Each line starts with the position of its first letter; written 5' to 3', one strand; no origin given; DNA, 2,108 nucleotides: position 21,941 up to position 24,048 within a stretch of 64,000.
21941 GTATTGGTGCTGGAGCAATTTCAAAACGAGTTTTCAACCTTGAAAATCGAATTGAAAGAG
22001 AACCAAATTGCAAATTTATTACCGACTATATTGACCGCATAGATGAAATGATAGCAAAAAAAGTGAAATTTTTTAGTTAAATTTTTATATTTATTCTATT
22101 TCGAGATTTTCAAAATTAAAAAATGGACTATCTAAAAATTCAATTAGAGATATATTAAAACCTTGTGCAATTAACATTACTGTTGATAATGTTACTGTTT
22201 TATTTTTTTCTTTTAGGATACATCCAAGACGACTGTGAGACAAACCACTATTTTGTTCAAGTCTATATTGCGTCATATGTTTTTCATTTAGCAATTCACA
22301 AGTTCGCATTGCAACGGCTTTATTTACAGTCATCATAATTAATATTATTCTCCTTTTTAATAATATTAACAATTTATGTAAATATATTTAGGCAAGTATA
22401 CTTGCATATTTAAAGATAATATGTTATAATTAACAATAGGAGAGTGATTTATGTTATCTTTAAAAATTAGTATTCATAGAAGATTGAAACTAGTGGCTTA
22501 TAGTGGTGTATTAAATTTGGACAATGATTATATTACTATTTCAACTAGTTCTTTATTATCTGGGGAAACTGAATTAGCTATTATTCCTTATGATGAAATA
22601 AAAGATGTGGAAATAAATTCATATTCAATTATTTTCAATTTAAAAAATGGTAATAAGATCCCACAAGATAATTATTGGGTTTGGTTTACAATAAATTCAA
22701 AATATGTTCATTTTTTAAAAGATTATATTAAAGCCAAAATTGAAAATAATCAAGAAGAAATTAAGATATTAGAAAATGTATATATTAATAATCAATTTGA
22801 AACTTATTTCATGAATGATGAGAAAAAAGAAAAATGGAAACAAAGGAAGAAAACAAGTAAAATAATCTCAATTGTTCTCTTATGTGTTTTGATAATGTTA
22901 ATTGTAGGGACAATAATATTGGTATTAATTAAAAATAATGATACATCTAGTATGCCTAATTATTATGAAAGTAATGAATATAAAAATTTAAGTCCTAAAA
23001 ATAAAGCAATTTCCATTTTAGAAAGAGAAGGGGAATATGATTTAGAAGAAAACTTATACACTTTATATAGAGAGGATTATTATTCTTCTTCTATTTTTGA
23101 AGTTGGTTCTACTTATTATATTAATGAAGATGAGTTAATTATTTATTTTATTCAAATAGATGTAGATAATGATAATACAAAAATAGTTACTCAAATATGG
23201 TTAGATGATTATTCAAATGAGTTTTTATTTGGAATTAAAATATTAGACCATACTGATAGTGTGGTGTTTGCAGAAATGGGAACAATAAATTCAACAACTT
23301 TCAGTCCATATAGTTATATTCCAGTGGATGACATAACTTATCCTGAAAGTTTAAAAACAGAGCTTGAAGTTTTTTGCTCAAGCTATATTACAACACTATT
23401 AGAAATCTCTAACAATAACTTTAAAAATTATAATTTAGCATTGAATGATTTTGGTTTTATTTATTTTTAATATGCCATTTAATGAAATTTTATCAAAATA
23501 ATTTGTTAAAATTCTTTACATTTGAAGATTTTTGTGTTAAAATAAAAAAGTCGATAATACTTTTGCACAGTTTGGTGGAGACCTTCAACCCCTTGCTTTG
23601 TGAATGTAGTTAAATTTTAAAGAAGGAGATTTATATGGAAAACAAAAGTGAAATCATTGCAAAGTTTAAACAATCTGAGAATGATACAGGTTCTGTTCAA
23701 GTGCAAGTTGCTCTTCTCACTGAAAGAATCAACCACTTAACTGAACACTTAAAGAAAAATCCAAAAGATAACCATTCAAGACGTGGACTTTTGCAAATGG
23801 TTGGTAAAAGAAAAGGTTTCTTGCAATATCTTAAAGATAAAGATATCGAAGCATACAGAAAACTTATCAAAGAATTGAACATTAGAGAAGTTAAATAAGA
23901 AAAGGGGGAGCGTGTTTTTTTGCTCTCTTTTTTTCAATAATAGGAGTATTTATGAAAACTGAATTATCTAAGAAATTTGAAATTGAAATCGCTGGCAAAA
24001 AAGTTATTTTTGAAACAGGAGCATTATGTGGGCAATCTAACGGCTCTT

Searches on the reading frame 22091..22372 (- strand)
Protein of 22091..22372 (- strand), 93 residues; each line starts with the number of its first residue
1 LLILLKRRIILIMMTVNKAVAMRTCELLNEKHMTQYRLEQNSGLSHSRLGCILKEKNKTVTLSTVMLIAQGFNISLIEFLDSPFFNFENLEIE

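Call 39: search_protein_families(library=pfam, proteins=[window:22091-22372:-], max_evalue=10)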
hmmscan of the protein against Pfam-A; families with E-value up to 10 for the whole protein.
window:22091-22372:- (93 aa): 2 families
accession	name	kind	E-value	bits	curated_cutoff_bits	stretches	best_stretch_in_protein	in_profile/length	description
PF13443.12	HTH_26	-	9.3e-08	32.7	22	1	26-80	4-58/63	Cro/C1-type HTH DNA-binding domain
PF01381.28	HTH_3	-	0.00033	21.1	23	1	26-79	3-55/55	Helix-turn-helix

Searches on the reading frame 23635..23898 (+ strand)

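Call 39: search_protein_families(library=pfam, proteins=[window:23635-23898:+], max_evalue=10)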
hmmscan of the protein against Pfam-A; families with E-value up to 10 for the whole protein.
window:23635-23898:+ (87 aa): 3 families
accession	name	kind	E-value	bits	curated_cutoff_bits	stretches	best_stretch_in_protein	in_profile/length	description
PF00312.27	Ribosomal_S15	-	7.2e-37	125.9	31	1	4-84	1-81/81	Ribosomal protein S15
PF23989.1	PilB3_C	-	0.00044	20.8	27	1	45-79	20-54/83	PilB3-like, C-terminal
PF04778.17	LMP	-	0.079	13.3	26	1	12-83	33-104/158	LMP repeated region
